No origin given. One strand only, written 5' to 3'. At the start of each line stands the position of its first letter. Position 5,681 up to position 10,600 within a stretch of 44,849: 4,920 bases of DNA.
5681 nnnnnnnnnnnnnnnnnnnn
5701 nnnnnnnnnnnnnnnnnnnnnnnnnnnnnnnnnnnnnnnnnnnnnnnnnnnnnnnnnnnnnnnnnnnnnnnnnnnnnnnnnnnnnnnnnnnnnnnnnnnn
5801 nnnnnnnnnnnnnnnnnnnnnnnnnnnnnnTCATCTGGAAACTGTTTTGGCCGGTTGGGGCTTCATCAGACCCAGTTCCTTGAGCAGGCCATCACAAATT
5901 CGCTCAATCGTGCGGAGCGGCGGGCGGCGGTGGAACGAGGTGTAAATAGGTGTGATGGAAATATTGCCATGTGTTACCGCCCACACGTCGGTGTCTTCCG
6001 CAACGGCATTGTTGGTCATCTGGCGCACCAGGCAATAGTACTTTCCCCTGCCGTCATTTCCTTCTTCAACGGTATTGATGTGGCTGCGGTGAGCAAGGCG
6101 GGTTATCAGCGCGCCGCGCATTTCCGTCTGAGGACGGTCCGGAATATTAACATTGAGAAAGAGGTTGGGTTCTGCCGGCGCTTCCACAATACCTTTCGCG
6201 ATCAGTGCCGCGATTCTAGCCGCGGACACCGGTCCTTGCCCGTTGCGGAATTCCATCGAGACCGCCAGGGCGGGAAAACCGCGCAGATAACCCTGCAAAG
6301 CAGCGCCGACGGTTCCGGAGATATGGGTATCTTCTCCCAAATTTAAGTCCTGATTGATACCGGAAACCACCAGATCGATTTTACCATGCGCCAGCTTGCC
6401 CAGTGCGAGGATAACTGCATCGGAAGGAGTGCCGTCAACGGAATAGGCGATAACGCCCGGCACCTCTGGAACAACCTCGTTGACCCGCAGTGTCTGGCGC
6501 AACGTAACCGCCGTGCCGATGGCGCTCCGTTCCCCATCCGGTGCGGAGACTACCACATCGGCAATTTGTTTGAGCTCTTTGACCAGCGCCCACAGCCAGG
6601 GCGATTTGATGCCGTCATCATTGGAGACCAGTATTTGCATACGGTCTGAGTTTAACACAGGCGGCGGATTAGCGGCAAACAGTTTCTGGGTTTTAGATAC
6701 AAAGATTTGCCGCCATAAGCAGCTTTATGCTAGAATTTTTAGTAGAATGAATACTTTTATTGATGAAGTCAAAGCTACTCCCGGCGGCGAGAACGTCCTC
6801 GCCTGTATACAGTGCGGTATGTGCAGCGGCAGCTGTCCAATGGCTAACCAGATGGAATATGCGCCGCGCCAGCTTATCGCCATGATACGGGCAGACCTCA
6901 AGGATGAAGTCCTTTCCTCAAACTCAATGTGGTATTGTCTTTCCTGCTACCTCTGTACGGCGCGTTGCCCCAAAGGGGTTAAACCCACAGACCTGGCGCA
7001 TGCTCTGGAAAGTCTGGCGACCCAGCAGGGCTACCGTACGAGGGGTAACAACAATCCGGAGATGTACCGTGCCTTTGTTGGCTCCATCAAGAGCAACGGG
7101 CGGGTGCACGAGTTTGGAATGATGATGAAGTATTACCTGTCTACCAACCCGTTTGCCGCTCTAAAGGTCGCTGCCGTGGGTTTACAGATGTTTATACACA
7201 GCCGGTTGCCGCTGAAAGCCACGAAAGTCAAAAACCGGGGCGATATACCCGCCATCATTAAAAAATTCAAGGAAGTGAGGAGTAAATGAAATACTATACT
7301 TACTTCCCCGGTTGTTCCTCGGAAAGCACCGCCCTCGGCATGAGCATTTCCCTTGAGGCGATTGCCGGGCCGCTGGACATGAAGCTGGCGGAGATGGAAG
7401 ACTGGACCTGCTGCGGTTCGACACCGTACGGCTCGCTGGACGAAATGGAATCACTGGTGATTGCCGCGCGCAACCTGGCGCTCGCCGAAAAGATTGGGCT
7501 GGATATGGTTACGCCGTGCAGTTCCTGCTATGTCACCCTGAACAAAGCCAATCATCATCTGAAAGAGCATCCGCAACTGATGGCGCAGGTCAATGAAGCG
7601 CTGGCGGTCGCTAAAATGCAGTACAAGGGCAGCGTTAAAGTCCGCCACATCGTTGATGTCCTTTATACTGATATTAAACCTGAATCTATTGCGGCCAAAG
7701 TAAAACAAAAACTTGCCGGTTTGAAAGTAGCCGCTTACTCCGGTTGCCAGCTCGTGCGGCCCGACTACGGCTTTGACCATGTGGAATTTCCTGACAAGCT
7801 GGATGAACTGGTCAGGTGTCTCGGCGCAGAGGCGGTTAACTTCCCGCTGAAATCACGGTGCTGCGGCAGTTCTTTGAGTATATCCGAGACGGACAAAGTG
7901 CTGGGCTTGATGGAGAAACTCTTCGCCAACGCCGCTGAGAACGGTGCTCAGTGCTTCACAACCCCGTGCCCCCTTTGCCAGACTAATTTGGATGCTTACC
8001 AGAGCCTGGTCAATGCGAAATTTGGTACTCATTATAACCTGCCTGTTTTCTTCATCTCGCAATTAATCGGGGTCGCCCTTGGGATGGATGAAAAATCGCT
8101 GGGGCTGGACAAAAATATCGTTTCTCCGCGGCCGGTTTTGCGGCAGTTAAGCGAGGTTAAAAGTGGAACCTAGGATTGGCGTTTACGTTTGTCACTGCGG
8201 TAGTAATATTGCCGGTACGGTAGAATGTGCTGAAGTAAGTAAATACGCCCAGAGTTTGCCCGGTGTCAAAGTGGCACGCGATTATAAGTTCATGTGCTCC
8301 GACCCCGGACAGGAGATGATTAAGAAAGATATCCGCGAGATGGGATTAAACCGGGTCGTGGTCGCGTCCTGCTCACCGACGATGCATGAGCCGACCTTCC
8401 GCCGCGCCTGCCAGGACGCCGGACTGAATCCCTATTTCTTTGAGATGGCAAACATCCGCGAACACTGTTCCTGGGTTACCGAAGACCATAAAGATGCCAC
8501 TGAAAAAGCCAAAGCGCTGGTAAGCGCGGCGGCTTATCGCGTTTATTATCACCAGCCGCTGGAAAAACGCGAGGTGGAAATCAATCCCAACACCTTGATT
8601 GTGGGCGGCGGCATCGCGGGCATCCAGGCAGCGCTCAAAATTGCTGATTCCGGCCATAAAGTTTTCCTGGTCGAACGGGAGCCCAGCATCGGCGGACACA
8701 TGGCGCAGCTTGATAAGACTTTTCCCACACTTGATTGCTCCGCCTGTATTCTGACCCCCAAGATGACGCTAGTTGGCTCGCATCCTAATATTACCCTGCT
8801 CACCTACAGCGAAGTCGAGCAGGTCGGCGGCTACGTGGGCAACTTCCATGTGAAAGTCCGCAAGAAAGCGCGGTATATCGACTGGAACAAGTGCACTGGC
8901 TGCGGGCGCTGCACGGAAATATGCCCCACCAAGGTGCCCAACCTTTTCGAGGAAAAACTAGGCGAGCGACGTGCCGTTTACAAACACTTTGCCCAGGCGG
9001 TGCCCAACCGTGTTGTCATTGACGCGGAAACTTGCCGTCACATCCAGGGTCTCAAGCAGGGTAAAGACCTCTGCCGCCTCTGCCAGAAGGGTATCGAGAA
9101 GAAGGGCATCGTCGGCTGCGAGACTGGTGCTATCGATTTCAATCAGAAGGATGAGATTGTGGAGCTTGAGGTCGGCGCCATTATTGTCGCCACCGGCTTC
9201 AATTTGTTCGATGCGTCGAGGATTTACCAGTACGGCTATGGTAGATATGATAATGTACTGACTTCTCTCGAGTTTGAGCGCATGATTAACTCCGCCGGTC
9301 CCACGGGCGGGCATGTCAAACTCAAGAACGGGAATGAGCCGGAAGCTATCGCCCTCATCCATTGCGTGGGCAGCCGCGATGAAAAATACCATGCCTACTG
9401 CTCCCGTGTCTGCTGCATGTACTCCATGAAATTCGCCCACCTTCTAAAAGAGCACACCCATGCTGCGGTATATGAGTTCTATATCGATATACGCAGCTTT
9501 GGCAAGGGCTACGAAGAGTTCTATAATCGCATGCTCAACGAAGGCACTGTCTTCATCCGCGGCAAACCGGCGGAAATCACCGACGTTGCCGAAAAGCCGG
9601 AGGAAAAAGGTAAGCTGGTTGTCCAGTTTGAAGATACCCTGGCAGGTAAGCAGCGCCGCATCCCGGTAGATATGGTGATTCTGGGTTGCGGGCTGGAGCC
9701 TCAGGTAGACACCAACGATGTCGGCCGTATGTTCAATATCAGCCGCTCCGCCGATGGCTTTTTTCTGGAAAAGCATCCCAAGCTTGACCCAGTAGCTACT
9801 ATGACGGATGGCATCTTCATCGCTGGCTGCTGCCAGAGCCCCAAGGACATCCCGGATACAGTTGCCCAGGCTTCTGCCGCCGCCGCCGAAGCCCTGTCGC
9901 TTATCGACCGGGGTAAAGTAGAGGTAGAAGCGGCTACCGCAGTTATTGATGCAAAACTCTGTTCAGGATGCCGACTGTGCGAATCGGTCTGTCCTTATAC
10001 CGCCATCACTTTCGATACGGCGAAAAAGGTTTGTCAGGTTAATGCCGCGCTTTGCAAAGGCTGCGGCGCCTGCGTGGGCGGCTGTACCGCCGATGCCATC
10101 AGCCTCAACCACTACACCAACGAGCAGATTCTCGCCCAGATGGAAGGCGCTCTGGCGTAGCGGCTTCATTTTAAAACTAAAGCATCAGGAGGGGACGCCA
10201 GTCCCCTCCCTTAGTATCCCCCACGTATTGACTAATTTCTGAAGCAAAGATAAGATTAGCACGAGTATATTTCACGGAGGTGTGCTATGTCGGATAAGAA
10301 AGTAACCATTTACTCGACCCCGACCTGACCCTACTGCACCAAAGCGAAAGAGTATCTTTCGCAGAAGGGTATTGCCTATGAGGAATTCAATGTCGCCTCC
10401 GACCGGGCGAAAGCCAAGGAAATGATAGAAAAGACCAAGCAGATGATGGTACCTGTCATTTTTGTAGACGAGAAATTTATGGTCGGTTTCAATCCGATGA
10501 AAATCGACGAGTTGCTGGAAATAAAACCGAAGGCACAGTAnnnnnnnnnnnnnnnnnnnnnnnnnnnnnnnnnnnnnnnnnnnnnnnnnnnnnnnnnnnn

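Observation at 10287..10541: Hidden selenoprotein: glutaredoxin-like gene with a UPYC active site, missed by ORF calling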

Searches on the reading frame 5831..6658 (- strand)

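Call 25: search_protein_families(library=pfam, proteins=[window:5831-6658:-], max_evalue=1e-8)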
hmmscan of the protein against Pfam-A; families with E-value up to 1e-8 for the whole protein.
window:5831-6658:- (275 aa): 1 family
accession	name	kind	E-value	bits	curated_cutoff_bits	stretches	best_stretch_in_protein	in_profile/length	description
PF01975.23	SurE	-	5.4e-54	183.3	22.1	1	9-192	1-186/189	Survival protein SurE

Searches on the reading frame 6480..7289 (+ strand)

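Call 8: search_protein_families(library=pfam, proteins=[window:6480-7289:+], max_evalue=0.001)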
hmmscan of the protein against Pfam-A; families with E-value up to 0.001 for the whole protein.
window:6480-7289:+ (269 aa): 5 families
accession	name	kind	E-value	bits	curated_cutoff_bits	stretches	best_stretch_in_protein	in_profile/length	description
PF13183.11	Fer4_8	-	1.4e-12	48.4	27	1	106-167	2-68/68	4Fe-4S dicluster domain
PF13534.11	Fer4_17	-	2.5e-10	41.2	22.2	1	108-167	1-60/61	4Fe-4S dicluster domain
PF13187.11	Fer4_9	-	9.4e-09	35.6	27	1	108-166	1-50/52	4Fe-4S dicluster domain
PF12838.12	Fer4_7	-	1.1e-06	29.4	27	1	109-167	2-52/52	4Fe-4S dicluster domain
PF13237.11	Fer4_10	-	1e-05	25.8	25.5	1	108-164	8-53/53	4Fe-4S dicluster domain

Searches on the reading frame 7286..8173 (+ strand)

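Call 8: search_protein_families(library=pfam, proteins=[window:7286-8173:+], max_evalue=0.001)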
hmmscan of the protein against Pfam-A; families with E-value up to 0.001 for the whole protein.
window:7286-8173:+ (295 aa): 1 family
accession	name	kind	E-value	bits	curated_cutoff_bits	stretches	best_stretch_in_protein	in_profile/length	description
PF02754.22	CCG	-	8.2e-24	84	20.6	2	4-85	1-84/85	Cysteine-rich domain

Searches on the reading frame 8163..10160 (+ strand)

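Call 8: search_protein_families(library=pfam, proteins=[window:8163-10160:+], max_evalue=0.001)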
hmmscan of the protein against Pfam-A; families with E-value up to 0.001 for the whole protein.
window:8163-10160:+ (665 aa): 20 families
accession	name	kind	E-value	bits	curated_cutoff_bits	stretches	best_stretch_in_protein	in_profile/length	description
PF00037.32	Fer4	-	9.2e-13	47.9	21.1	2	238-258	2-22/24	4Fe-4S binding domain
PF12838.12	Fer4_7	-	2.6e-12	47.5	27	2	600-645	2-52/52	4Fe-4S dicluster domain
PF07992.20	Pyr_redox_2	-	1.7e-10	41.2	26.1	1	144-223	3-62/291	Pyridine nucleotide-disulphide oxidoreductase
PF12831.13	FAD_oxidored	-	5.7e-10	39.5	27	1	145-296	3-126/416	FAD dependent oxidoreductase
PF13484.11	Fer4_16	-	3.2e-08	34.7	30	0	243-308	1-60/66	4Fe-4S double cluster binding domain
PF13237.11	Fer4_10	-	4.4e-08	33.4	25.5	1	594-641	3-52/53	4Fe-4S dicluster domain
PF25160.1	LdpA_Fe-S-bd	-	4.5e-08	33.2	27.6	2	604-651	7-48/49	LdpA Fe-S cluster-binding domain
PF13450.12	NAD_binding_8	-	6.5e-08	33.2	21.9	1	146-196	1-51/68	NAD(P)-binding Rossmann-like domain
PF12797.12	Fer4_2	-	7.8e-08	32.2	24.5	1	237-256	3-22/22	4Fe-4S binding domain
PF14697.11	Fer4_21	-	3.9e-07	30.5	35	1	593-647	1-58/59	4Fe-4S dicluster domain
PF00890.30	FAD_binding_2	-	5.9e-07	29.5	20.4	1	145-181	3-39/414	FAD binding domain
PF12837.12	Fer4_6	-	8.8e-07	29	25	2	240-258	5-23/24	4Fe-4S binding domain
PF13534.11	Fer4_17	-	6.6e-06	27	22.2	0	235-258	37-60/61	4Fe-4S dicluster domain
PF13183.11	Fer4_8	-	1.3e-05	26.1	27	1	237-258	47-68/68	4Fe-4S dicluster domain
PF01266.30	DAO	-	2.2e-05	24.6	27.9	1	145-178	3-36/353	FAD dependent oxidoreductase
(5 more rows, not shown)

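Call 9: search_protein_families(library=ncbifam, proteins=[window:8163-10160:+], max_evalue=0.001)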
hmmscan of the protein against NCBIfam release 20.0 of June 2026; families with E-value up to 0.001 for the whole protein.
window:8163-10160:+ (665 aa): 98 families (the best 25 are shown)
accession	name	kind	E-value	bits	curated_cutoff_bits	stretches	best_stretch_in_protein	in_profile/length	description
NF040770.1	hetero_SS_HdrA2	exception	7.2e-261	867.6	1100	1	4-663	1-640/777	CoB-CoM heterodisulfide reductase HdrA2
NF041778.1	hetero_SS_HdrA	equivalog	3.7e-194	646.7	1400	1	5-664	8-651/771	ferredoxin:CoB-CoM heterodisulfide reductase subunit HdrA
NF041891.1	hdrA_Methbact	equivalog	1.9e-170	568.7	1300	1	4-664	2-636/762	ferredoxin:CoB-CoM heterodisulfide reductase subunit HdrA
NF043039.1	HgcAB_like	equivalog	1.8e-13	50.9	285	1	587-647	289-350/350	HgcAB-like fusion protein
TIGR02179.1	PorD_KorD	subfamily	2e-13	50.2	60.05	1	592-648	19-74/78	2-oxoacid:acceptor oxidoreductase, delta subunit, pyruvate/2-ketoisovalerate family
NF009410.0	PRK12771.1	subfamily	4.5e-13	48.6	516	1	142-180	139-177/566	NAD(P)-binding protein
NF007204.0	PRK09625.1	equivalog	6.4e-13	48.9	125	2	593-654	54-114/133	pyruvate flavodoxin oxidoreductase subunit delta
NF038196.1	ferrodoxin_EFR1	subfamily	2.1e-12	47.6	75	1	594-654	181-237/242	EFR1 family ferrodoxin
TIGR01944.1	rnfB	subfamily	2e-11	43.8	68.7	1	582-655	97-169/190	RnfABCDGE type electron transport complex subunit B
TIGR01971.1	NuoI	subfamily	1.4e-10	40.8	113.05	1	596-650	40-102/121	NADH-quinone oxidoreductase, chain I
NF040864.1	HgcB_ferredoxin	equivalog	1.5e-10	40.8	99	1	591-649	7-64/93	mercury methylation ferredoxin HgcB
NF003475.0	PRK05113.1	equivalog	7.1e-10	39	203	1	580-652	95-166/190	electron transport complex subunit RsxB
NF007202.0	PRK09623.1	equivalog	2.7e-09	37.3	166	1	591-649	44-101/105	3-methyl-2-oxobutanoate dehydrogenase subunit delta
NF005415.0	PRK06991.1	equivalog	4.2e-09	36.5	281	1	573-655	60-141/284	electron transport complex subunit RsxB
NF006221.0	PRK08348.1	subfamily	6e-09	35.7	124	1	594-649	40-95/136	NADH-plastoquinone oxidoreductase subunit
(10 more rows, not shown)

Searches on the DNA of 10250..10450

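Call 48: search_rna_families(source=window, start=10250, end=10450, threshold=evalue, max_evalue=10)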
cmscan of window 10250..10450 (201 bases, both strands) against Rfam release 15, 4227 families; matches with E-value up to 10: 3.
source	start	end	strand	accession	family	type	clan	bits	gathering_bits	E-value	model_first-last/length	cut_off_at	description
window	10393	10418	+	RF01108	BMV3_UPD-PK1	Cis-reg;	-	13.6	38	3.4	1-26/26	no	Pseudoknot of upstream pseudoknot domain (UPD) of the 3'UTR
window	10327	10375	-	RF04280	mir-890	Gene; miRNA;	CL00136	13.3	56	3.7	1-74/74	no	mir-890 microRNA precursor family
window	10342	10365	+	RF01551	TB8Cs4H2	Gene; snRNA; snoRNA; HACA-box;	-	12.7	50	5.4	1-71/71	no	Trypanosomatid snoRNA TB8Cs4H2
